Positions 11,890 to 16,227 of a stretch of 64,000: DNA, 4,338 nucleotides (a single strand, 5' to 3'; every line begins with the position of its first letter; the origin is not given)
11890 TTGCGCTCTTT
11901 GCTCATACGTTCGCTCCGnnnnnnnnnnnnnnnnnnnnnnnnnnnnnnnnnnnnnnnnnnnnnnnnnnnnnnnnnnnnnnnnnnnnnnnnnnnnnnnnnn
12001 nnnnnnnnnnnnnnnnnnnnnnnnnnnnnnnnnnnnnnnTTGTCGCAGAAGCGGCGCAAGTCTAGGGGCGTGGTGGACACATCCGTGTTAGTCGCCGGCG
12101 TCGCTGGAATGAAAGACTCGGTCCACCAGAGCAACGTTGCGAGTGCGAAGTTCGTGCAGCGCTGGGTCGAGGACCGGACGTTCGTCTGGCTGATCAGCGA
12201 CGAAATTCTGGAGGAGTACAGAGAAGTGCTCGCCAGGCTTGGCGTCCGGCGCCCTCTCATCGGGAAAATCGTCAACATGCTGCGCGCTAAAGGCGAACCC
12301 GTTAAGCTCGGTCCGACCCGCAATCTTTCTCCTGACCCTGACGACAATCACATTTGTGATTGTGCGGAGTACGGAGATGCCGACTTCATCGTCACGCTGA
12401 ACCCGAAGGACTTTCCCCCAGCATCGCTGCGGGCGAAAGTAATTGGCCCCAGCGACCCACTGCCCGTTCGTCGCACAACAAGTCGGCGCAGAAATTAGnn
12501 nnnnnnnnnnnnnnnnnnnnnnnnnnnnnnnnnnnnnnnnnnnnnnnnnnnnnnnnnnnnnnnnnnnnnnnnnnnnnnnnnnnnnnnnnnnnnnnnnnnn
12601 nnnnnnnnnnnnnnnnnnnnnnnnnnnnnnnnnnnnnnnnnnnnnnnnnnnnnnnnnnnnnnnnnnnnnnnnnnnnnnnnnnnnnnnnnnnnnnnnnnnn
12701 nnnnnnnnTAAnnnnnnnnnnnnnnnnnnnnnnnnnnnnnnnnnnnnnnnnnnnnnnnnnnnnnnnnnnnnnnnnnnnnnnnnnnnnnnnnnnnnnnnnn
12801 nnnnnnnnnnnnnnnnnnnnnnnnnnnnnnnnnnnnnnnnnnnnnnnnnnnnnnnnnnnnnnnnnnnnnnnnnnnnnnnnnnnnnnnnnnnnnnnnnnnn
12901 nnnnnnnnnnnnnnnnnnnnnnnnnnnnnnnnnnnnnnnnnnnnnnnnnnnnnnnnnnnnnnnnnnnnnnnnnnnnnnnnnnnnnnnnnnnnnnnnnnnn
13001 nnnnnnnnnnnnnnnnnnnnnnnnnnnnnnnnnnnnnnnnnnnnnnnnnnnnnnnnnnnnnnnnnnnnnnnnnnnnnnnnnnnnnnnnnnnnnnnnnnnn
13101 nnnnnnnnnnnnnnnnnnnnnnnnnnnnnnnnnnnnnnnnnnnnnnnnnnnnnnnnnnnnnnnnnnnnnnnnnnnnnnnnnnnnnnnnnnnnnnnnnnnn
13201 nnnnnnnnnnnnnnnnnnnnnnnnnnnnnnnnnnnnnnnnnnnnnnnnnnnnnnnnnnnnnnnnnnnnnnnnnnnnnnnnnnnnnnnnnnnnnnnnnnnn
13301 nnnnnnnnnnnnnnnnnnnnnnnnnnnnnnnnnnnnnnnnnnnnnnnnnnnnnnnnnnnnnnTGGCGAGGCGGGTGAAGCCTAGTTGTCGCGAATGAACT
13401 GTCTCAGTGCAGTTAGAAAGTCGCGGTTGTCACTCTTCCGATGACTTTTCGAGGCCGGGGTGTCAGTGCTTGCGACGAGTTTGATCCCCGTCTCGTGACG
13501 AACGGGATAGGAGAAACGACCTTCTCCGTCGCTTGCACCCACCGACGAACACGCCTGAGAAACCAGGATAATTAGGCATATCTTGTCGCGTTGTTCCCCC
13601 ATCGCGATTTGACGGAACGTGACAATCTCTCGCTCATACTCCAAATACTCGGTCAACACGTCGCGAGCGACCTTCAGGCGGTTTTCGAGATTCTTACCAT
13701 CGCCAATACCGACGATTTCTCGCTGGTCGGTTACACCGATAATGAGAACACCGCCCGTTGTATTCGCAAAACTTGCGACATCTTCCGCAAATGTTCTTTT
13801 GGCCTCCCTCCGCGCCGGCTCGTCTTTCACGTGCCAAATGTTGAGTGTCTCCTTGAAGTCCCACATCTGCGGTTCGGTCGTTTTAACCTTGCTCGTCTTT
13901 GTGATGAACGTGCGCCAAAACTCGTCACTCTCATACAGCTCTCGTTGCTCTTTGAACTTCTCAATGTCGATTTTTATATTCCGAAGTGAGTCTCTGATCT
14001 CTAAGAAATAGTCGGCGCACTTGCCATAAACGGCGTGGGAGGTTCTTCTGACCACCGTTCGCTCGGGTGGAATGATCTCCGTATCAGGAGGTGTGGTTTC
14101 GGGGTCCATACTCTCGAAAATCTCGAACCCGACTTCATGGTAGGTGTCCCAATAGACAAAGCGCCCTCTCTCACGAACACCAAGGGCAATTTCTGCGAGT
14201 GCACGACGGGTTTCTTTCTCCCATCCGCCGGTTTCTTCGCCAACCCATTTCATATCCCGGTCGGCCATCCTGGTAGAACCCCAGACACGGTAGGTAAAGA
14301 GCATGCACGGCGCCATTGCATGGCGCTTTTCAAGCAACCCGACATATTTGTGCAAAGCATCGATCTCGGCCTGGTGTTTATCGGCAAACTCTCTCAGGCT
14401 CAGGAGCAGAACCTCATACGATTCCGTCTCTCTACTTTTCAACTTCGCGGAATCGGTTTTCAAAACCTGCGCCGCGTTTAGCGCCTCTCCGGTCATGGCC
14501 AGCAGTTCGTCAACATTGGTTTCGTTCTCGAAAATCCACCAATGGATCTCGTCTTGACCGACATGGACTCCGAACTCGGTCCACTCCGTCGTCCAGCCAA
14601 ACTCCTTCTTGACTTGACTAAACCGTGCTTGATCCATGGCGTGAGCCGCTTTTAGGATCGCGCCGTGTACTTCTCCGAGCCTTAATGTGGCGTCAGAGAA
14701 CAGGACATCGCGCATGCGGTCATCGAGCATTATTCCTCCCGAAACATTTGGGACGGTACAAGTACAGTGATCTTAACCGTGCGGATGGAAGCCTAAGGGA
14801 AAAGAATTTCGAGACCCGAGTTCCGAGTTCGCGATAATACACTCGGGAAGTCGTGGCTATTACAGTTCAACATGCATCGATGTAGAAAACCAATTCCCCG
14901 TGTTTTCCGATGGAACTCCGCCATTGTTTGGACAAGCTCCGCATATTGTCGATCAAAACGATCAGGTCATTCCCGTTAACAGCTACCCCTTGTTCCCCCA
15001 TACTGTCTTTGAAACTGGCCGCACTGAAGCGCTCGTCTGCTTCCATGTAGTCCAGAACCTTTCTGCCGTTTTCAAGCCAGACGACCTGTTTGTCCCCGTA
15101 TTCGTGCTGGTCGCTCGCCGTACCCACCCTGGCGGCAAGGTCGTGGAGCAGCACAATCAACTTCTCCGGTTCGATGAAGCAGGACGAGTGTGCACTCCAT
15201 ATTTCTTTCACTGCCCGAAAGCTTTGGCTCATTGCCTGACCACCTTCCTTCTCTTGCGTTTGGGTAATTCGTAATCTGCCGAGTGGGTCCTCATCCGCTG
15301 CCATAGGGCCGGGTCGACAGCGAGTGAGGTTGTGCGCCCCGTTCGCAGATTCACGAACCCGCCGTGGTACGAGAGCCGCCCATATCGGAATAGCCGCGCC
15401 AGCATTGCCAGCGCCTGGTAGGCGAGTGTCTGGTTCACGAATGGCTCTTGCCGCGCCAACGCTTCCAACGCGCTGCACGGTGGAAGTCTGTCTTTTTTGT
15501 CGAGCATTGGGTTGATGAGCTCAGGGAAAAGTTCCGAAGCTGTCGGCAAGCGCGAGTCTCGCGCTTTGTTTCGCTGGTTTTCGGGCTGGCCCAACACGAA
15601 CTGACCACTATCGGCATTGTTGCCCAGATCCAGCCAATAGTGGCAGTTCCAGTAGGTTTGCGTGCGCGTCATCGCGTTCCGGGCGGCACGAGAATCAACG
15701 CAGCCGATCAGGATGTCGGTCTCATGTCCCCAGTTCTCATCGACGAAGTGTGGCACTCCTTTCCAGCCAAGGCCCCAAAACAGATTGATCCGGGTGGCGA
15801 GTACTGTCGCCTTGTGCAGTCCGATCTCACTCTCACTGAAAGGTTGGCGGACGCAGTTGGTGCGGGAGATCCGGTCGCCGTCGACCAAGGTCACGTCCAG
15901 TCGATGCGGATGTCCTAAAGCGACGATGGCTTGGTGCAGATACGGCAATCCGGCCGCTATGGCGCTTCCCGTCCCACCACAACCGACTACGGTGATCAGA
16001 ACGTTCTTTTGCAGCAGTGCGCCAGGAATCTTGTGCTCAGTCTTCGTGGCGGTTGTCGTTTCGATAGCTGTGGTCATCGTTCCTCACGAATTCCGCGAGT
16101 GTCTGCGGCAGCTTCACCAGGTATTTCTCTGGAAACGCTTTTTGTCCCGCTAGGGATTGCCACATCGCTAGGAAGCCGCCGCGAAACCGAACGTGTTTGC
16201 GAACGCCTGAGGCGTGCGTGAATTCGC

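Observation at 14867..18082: Orphan E1-like/E2-like (PRTRC-type) cassette with no ubiquitin-like, JAB or ParB partner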

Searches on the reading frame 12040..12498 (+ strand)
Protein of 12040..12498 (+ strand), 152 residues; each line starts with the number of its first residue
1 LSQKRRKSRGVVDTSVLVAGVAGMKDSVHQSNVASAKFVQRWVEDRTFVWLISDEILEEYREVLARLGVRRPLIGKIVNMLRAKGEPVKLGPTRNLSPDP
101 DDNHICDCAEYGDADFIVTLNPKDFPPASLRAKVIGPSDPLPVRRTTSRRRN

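Call 6: search_protein_families(library=pfam, proteins=[window:12040-12498:+], max_evalue=0.1)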
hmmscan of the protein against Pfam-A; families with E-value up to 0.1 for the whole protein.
window:12040-12498:+ (152 aa): 1 family
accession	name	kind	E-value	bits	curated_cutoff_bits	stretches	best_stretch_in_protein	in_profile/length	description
PF13470.12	PIN_3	-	1.4e-15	58.5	27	1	11-121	3-113/115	PIN domain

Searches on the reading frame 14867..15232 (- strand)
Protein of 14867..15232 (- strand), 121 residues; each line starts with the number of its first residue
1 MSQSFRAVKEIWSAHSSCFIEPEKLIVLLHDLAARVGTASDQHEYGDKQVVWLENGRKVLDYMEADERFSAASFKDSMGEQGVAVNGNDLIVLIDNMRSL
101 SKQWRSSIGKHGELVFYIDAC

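Call 4: search_protein_families(library=ncbifam, proteins=[window:14867-15232:-], max_evalue=0.01)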
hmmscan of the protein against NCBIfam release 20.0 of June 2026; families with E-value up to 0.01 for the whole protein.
window:14867-15232:- (121 aa): 0 families

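Call 5: search_protein_families(library=padloc, proteins=[window:14867-15232:-], max_evalue=0.01)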
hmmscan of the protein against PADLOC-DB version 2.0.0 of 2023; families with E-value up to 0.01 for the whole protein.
window:14867-15232:- (121 aa): 0 families

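Call 7: search_protein_families(library=phrogs, proteins=[window:14867-15232:-], max_evalue=0.01)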
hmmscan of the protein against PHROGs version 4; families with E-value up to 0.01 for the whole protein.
window:14867-15232:- (121 aa): 0 families

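Call 61: find_homologous_proteins(query=window:14867-15232:-)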
Query window:14867-15232:- (121 aa): 375 proteins with E <= 0.001 among 379 candidates; the best 120 are listed.
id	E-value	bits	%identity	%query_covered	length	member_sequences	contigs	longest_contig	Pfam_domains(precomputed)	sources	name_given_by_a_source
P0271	8.5e-68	244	92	100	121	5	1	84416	-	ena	-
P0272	1.1e-67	243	92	100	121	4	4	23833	-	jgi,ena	jgi:hypothetical protein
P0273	1.1e-67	243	91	100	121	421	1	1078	-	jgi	jgi:hypothetical protein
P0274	1.5e-67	243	92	100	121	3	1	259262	-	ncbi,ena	-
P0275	2.2e-67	242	91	100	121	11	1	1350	-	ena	-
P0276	2.1e-66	239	88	100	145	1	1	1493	-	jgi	jgi:hypothetical protein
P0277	2.2e-66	239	91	100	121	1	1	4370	-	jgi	jgi:hypothetical protein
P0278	5.4e-66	238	88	100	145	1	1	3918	-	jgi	jgi:hypothetical protein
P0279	1.0e-65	237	89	100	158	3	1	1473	-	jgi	jgi:hypothetical protein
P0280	1.4e-65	236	88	100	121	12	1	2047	-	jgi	jgi:hypothetical protein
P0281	1.5e-65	236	88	100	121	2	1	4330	-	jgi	jgi:hypothetical protein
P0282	2.1e-65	236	88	100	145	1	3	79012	-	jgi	jgi:hypothetical protein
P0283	2.8e-65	235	88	100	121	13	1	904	-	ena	-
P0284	7.3e-65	234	90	99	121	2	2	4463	-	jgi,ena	-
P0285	1.1e-64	234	87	100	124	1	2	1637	-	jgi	jgi:hypothetical protein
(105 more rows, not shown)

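Call 90: search_solved_structures(query=A6, max_evalue=1)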
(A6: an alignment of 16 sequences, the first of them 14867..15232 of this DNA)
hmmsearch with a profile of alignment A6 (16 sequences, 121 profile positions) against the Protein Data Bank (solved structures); distinct sequences matched with E-value up to 1: 5.
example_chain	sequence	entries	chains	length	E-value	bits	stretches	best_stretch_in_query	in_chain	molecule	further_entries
2bmu_A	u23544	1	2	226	0.056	16.8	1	10-99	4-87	URIDYLATE KINASE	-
2ji5_A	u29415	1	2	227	0.063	16.7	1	11-99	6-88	URIDYLATE KINASE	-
2brx_A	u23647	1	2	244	0.066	16.6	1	11-99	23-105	URIDYLATE KINASE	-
2bri_A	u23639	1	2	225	0.075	16.4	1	11-99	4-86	URIDYLATE KINASE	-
4j7o_A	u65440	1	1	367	0.65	13.4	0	40-108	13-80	Putative surface cell antigen sca2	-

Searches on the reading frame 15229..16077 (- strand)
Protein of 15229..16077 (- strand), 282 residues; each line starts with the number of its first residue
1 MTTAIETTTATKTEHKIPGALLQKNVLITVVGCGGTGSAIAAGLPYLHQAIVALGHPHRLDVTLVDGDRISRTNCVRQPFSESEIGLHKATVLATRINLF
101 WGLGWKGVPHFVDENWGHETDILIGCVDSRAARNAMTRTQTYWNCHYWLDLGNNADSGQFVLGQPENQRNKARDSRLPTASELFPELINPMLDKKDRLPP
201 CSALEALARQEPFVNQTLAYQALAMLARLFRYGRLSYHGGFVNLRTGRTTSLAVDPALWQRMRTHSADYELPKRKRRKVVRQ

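Call 4: search_protein_families(library=ncbifam, proteins=[window:15229-16077:-], max_evalue=0.01)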
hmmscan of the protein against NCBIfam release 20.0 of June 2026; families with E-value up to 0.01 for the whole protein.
window:15229-16077:- (282 aa): 5 families
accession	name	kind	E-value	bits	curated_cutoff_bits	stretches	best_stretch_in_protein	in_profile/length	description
TIGR03736.1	PRTRC_ThiF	hypoth_equivalog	1.8e-79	266.5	144.75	1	15-256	1-245/245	PRTRC system ThiF family protein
NF006395.0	PRK08644.1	equivalog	1.1e-06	28.5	159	1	12-98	19-93/215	sulfur carrier protein ThiS adenylyltransferase ThiF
TIGR02356.1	adenyl_thiF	equivalog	1.9e-05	24.2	275.25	1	21-135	19-127/203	thiazole biosynthesis adenylyltransferase ThiF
NF058523.1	6A-MBL_cap2_3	equivalog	2.3e-05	23.1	320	1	25-100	298-363/665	anti-phage 6A-MBL system cap2_3 protein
TIGR02354.1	thiF_fam2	equivalog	0.00018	21.5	152.2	1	12-98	10-84/200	thiamine biosynthesis protein ThiF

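Call 5: search_protein_families(library=padloc, proteins=[window:15229-16077:-], max_evalue=0.01)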
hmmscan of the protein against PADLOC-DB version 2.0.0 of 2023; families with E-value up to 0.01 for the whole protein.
window:15229-16077:- (282 aa): 14 families
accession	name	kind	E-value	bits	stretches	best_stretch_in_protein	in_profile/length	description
PDLC00855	E1-E2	-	1.9e-06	25.2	1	20-98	296-365/579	E1-E2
PDLC00857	E1-E2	-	2.3e-06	24.4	1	26-98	347-409/589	E1-E2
PDLC00836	E1-E2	-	3.2e-06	24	1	26-98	342-404/602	E1-E2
PDLC00829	E1-E2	-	8.1e-06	23.2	1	7-101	154-237/426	E1-E2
PDLC00828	E1-E2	-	2.5e-05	21.7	1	26-101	176-241/431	E1-E2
PDLC00844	E1-E2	-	0.00013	18.8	1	24-97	275-338/489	E1-E2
PDLC00842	E1-E2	-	0.00061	16.6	1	24-100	304-373/549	E1-E2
PDLC00848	E1-E2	-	0.00068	16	1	20-99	371-438/607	E1-E2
PDLC00839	E1-E2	-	0.00072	15.9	1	26-99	371-434/602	E1-E2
PDLC00841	E1-E2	-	0.00084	16.2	1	20-98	346-416/590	E1-E2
PDLC00840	E1-E2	-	0.0012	16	1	28-98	216-276/458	E1-E2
PDLC00843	E1-E2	-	0.0019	14.8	1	21-98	316-381/575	E1-E2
PDLC00856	E1-E2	-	0.0024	14.4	1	28-98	325-385/573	E1-E2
PDLC00850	E1-E2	-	0.005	13.3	1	24-97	313-376/566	E1-E2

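Call 6: search_protein_families(library=pfam, proteins=[window:15229-16077:-], max_evalue=0.1)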
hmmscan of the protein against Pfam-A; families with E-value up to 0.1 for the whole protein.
window:15229-16077:- (282 aa): 1 family
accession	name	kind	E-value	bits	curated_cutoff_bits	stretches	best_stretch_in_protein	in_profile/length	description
PF00899.27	ThiF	-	2.2e-10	40.5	28.1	1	25-138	20-129/238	ThiF family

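Call 7: search_protein_families(library=phrogs, proteins=[window:15229-16077:-], max_evalue=0.01)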
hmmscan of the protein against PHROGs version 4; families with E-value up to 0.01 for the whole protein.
window:15229-16077:- (282 aa): 0 families

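Call 9: find_encoding_contigs(protein=window:15229-16077:-, flank=10000, max_places=6)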
Protein window:15229-16077:- (282 aa): 3 contigs read that carry it; 1 place shown.
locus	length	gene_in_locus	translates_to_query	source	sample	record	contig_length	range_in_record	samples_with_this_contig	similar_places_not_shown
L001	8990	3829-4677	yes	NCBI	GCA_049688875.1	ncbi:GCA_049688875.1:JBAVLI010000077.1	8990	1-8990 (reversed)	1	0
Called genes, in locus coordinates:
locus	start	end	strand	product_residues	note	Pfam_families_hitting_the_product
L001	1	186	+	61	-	?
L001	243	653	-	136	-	PF00578:AhpC-TSA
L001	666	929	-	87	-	-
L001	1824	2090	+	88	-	-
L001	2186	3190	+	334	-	-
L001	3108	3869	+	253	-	PF14460:Prok-E2_D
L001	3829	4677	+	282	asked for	PF00899:ThiF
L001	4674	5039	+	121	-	-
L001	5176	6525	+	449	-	PF04326:SLFN_AlbA_2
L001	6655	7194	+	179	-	-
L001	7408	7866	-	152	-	PF13470:PIN_3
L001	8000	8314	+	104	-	PF01527:HTH_Tnp_1, PF13551:HTH_29 (weak)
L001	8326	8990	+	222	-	PF13276:HTH_21 (weak), PF00665:rve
